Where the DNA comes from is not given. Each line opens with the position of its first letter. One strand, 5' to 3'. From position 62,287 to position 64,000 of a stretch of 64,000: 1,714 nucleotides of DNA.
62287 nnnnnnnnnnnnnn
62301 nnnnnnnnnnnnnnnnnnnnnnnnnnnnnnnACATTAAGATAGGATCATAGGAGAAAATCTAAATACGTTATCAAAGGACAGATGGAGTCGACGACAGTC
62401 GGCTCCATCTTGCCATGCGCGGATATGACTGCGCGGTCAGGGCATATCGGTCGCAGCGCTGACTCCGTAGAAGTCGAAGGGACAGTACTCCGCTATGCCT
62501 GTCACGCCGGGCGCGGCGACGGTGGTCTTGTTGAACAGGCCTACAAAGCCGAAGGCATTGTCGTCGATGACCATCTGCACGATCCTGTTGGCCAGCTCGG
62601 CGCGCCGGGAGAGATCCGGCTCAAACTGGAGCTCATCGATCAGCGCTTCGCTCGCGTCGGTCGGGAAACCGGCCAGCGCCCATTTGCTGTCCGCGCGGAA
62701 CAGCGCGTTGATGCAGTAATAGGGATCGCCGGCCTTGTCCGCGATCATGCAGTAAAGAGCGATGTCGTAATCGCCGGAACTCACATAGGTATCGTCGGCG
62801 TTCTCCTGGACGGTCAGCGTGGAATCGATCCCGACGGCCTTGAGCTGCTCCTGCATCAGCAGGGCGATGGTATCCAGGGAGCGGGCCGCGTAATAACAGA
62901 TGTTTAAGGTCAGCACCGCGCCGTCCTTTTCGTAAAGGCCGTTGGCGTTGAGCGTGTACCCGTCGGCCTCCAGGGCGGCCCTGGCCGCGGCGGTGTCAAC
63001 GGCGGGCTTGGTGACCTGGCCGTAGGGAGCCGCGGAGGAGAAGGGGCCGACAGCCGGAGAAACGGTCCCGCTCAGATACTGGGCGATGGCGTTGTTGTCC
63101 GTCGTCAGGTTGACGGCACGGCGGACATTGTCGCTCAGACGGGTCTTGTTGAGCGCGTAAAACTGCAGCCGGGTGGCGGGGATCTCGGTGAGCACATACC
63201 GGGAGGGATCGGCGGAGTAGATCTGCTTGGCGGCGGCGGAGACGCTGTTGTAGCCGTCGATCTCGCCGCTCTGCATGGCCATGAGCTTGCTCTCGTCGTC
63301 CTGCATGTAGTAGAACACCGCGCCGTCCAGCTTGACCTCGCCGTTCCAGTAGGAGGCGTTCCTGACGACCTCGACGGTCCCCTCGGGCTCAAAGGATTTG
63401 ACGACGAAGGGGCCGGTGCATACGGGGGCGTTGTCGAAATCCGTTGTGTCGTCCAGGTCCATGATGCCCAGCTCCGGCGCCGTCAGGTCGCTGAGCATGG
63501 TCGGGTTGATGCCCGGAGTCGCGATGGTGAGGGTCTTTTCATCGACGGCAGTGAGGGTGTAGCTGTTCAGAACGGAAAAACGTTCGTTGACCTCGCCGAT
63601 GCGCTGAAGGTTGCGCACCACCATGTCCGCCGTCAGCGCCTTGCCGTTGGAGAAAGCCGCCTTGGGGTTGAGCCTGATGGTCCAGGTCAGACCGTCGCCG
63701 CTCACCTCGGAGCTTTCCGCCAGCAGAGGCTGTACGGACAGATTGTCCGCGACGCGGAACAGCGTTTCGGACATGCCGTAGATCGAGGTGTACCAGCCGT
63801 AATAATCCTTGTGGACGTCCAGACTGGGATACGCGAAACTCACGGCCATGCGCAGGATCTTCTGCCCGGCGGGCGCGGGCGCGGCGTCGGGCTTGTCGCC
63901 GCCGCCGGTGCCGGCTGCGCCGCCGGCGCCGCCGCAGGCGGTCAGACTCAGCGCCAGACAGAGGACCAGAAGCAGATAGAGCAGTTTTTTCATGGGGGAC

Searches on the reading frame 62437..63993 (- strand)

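Call 30: search_protein_families(library=pfam, proteins=[window:62437-63993:-], max_evalue=0.00001)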
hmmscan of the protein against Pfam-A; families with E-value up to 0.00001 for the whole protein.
window:62437-63993:- (518 aa): 1 family
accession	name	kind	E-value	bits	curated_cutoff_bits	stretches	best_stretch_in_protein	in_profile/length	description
PF00496.27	SBP_bac_5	-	5.2e-68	230.2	32.4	1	87-433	2-362/368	Bacterial extracellular solute-binding proteins, family 5 Middle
